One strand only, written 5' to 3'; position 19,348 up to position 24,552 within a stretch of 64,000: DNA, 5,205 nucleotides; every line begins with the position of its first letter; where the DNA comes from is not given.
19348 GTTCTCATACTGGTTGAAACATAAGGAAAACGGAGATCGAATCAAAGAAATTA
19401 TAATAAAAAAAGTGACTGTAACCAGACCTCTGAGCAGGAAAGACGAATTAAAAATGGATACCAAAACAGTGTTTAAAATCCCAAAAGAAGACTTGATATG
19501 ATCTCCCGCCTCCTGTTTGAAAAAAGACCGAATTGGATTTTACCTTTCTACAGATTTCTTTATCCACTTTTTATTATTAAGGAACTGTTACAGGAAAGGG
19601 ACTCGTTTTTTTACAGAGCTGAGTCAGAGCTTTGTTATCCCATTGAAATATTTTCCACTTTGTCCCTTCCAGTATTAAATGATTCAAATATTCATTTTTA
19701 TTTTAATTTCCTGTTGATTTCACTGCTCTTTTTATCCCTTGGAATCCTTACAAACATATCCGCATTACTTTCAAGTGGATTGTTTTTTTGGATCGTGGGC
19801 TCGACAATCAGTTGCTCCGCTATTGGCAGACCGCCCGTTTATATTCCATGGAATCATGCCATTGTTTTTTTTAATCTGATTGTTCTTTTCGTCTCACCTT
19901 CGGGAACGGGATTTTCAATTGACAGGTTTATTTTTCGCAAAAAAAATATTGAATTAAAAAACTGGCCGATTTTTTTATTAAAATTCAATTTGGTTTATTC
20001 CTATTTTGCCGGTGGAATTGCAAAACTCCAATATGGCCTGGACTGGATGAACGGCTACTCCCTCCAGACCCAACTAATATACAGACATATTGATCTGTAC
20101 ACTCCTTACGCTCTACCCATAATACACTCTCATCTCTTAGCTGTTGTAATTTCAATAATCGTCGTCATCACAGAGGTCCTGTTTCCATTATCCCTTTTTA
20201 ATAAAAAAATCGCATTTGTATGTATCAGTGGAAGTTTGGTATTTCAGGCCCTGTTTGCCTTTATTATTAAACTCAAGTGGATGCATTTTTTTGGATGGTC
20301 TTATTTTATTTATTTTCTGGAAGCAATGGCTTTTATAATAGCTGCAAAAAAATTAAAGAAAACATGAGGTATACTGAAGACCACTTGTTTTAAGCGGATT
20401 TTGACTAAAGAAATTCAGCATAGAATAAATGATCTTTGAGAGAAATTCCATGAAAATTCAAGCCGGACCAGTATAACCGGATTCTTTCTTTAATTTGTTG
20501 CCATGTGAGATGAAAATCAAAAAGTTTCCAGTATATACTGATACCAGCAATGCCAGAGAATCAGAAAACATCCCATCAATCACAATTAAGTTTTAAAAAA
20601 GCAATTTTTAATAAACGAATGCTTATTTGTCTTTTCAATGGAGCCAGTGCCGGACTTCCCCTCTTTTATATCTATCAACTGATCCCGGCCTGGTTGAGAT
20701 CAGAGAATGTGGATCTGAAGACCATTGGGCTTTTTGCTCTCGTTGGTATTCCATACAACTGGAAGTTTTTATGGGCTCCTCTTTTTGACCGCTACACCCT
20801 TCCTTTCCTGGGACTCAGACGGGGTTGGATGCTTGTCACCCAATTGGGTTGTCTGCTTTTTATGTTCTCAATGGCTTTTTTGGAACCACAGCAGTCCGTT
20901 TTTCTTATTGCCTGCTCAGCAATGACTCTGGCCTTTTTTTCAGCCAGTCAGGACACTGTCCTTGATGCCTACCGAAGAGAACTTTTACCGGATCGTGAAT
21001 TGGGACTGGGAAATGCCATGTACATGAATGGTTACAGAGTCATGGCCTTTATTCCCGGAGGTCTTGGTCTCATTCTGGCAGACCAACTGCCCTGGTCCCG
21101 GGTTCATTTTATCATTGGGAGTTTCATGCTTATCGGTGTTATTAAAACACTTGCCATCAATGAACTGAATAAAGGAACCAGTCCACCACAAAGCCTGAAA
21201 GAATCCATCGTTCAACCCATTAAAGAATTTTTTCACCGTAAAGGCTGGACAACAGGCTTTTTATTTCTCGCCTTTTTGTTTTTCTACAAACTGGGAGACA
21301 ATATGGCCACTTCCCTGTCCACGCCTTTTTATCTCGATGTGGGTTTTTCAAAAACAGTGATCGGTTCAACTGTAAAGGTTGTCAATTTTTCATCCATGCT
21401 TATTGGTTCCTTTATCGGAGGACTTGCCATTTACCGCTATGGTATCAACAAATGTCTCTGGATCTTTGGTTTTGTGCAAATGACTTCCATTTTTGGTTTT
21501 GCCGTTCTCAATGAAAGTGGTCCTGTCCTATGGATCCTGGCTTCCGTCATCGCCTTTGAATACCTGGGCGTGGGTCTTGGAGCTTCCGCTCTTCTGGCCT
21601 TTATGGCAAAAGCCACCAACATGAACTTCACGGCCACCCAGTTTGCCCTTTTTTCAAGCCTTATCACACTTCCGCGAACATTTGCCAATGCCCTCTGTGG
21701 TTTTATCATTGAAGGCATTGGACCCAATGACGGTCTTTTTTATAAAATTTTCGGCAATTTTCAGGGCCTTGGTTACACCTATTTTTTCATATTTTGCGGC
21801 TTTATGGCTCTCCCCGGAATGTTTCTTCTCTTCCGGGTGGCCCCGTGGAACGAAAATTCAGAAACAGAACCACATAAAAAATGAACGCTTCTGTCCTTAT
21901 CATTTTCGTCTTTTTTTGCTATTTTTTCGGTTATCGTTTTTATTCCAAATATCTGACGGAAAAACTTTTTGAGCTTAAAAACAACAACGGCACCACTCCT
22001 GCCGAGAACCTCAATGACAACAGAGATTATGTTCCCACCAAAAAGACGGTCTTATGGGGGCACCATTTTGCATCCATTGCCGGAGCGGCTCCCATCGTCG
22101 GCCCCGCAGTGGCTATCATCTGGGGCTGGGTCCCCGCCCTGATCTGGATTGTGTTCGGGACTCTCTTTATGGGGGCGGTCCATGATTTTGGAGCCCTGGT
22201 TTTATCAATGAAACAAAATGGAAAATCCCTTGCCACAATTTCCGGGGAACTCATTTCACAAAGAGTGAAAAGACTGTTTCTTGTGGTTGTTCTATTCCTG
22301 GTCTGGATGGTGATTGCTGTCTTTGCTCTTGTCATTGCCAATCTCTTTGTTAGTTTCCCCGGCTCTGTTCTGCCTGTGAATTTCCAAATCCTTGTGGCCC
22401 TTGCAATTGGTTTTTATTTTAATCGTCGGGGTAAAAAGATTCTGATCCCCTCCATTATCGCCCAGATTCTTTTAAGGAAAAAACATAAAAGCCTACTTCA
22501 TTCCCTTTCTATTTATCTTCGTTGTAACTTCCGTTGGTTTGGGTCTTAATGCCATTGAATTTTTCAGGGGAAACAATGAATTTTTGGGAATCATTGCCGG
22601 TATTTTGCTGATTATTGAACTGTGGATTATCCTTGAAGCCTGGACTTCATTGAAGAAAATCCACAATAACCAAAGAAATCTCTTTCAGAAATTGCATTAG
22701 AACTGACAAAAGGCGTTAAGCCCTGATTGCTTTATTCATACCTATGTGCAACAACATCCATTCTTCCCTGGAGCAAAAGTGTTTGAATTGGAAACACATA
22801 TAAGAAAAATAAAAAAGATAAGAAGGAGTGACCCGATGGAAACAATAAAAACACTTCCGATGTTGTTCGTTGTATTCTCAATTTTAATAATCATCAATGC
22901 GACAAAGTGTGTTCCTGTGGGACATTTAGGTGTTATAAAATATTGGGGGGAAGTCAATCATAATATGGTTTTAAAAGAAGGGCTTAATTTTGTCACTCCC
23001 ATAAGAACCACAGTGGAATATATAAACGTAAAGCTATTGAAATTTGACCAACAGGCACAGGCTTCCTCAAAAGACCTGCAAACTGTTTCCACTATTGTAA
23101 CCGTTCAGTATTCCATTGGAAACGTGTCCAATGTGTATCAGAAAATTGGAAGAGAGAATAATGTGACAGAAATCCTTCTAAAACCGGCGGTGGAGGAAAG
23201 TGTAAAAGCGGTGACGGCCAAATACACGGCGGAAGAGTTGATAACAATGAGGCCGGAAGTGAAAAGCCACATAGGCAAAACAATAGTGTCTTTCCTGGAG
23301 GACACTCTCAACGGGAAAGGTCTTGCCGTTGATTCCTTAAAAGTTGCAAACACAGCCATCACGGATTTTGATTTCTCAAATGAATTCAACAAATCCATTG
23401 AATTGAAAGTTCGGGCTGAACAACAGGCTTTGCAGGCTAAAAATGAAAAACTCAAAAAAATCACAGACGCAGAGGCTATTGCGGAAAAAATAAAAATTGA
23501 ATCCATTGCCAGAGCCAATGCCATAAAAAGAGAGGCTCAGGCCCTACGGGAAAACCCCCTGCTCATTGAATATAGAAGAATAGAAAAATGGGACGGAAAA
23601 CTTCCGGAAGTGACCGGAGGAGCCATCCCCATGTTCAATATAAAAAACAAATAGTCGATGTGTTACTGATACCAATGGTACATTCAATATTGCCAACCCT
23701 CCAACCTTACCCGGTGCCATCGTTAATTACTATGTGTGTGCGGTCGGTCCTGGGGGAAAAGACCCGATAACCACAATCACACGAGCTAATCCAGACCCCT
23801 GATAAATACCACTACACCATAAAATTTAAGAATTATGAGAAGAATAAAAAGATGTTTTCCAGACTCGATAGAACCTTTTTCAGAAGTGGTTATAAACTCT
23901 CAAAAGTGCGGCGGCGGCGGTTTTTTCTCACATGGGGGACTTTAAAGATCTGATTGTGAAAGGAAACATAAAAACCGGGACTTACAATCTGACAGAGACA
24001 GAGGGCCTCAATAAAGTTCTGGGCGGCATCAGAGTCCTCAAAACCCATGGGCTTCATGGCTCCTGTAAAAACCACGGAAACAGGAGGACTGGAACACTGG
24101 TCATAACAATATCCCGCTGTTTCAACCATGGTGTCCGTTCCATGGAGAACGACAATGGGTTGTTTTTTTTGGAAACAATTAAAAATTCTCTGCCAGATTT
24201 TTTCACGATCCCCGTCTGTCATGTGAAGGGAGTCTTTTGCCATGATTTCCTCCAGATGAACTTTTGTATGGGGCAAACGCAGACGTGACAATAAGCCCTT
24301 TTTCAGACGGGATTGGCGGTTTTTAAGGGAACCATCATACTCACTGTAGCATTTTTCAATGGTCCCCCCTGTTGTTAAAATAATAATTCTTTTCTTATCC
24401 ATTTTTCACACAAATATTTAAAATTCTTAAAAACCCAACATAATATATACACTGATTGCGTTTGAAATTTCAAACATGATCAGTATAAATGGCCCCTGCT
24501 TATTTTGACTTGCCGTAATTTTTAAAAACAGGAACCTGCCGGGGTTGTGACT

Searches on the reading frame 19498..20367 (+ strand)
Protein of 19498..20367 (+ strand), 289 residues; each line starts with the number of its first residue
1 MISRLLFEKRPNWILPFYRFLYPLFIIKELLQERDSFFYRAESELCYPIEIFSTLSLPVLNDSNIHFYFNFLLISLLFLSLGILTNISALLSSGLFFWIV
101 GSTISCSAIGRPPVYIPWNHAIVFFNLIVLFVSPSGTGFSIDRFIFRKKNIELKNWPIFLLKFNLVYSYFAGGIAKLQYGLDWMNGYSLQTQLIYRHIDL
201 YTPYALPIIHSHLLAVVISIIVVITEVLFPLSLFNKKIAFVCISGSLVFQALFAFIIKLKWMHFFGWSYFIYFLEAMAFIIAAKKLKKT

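Call 24: find_encoding_contigs(protein=window:19498-20367:+, flank=4000, max_places=10)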
Protein window:19498-20367:+ (289 aa): no gene with exactly this product is on record in the collection.

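Call 25: find_homologous_proteins(query=window:19498-20367:+, max_evalue=1e-20)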
Query window:19498-20367:+ (289 aa): 14 proteins with E <= 1e-20 among 1943 candidates.
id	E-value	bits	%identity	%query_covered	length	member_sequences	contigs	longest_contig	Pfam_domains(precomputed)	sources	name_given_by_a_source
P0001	5.3e-184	629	100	100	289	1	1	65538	-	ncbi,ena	-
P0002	4.6e-102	360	69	83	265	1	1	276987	PF05090.20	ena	-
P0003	6.8e-98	346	57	100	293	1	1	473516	-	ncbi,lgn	-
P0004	1.5e-89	319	52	100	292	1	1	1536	PF05090.20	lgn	-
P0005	9.0e-87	309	52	99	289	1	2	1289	-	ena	-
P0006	9.9e-82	293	50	98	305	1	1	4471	PF05090.20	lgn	-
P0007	9.0e-80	287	53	94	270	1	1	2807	-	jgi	jgi:hypothetical protein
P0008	1.9e-76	276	49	99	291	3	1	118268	-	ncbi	-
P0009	1.1e-68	250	51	96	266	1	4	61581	PF05090.20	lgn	-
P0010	3.2e-65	239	46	94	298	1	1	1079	-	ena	-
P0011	1.0e-55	208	40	97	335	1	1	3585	PF05090.20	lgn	-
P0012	2.2e-50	190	40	95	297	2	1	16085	-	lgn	-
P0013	1.0e-49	188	40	97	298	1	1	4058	-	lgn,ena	-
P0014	1.2e-46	178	38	94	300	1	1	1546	-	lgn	-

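Call 26: find_encoding_contigs(protein=P0002, flank=3000, max_places=3)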
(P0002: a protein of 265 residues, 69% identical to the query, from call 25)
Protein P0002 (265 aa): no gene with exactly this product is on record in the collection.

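Call 27: find_encoding_contigs(protein=P0001, flank=10000, max_places=3)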
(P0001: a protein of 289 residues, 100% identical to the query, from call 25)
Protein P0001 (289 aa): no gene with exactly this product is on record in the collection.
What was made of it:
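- Tried and rejected: Exact look-ups of the window protein beside copy B and of its closest homologues: P0001 and P0002 were not on record (calls 24, 26, 27).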

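Call 28: find_encoding_contigs(protein=P0003, flank=3000, max_places=3)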
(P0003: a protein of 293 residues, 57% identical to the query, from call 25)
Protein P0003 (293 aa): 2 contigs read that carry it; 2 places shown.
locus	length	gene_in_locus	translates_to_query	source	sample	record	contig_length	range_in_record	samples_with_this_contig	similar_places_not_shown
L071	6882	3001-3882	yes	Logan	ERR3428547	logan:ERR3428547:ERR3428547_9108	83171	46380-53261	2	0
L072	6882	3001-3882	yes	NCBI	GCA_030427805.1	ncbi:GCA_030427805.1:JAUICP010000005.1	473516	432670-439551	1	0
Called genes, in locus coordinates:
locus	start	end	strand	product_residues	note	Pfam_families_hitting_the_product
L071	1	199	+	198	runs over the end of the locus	-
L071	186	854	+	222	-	-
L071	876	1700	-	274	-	-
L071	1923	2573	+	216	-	-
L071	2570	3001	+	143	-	-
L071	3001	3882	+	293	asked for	-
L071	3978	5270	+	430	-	-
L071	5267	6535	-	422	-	PF00202:Aminotran_3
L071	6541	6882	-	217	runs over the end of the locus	PF05721:PhyH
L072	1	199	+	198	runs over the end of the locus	-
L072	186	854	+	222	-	-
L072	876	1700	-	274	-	-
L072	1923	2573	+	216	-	-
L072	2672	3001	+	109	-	-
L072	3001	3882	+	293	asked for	-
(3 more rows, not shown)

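Call 42: list_cluster_members(proteins=[P0001, P0002, P0017, P0021])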
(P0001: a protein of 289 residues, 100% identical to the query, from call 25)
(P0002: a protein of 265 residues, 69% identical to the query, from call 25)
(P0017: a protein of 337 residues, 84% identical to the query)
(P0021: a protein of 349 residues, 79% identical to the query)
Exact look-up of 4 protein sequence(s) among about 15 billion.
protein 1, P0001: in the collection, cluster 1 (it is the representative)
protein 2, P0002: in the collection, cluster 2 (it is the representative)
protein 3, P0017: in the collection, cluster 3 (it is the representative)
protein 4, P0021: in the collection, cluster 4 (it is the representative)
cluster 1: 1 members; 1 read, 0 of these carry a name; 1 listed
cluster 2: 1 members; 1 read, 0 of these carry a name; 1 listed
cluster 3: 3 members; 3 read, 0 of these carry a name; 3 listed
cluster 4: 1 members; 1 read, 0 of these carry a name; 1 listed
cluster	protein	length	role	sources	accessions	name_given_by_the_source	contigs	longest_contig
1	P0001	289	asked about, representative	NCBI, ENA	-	-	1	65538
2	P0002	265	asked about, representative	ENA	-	-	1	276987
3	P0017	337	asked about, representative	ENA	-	-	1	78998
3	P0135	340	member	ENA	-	-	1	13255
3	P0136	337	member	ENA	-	-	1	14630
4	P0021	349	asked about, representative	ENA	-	-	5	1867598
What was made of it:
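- Tried and rejected: Cluster look-up to identify the source record: no accessions or names were returned (call 42).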

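Call 46: search_protein_families(library=pfam, proteins=[window:19498-20367:+], max_evalue=0.00001)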
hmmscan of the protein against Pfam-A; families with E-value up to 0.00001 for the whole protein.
window:19498-20367:+ (289 aa): 0 families

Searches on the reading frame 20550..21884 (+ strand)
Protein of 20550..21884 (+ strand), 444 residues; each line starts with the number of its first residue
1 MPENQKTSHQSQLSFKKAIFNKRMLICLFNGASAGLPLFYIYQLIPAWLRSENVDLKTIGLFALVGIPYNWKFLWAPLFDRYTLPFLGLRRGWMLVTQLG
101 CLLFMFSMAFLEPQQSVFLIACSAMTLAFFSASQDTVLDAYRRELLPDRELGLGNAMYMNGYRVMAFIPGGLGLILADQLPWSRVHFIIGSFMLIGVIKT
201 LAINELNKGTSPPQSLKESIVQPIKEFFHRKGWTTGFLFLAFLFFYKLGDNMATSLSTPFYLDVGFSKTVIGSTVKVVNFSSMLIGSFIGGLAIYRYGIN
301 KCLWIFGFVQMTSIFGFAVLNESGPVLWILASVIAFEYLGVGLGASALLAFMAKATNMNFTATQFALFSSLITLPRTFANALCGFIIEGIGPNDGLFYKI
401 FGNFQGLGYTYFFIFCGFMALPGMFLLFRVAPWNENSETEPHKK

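Call 46: search_protein_families(library=pfam, proteins=[window:20550-21884:+], max_evalue=0.00001)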
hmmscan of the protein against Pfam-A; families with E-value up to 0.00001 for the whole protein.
window:20550-21884:+ (444 aa): 2 families
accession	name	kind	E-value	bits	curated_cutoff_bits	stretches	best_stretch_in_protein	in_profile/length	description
PF07690.21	MFS_1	-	2e-21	76.7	33.4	1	73-377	50-344/347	Major Facilitator Superfamily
PF13000.13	Acatn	-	1.2e-09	37.7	23.7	1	33-119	11-99/546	Acetyl-coenzyme A transporter 1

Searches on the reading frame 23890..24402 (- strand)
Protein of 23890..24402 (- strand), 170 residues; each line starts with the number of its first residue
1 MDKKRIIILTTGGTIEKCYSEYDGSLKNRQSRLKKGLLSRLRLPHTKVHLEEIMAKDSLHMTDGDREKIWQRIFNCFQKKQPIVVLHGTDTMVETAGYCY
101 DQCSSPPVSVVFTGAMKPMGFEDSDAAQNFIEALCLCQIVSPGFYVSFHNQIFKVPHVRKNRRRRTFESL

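Call 46: search_protein_families(library=pfam, proteins=[window:23890-24402:-], max_evalue=0.00001)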
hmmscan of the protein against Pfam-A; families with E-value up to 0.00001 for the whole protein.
window:23890-24402:- (170 aa): 1 family
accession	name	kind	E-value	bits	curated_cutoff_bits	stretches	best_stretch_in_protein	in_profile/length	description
PF00710.25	Asparaginase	-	4.7e-29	101.7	22.5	1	5-164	1-164/193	Asparaginase, N-terminal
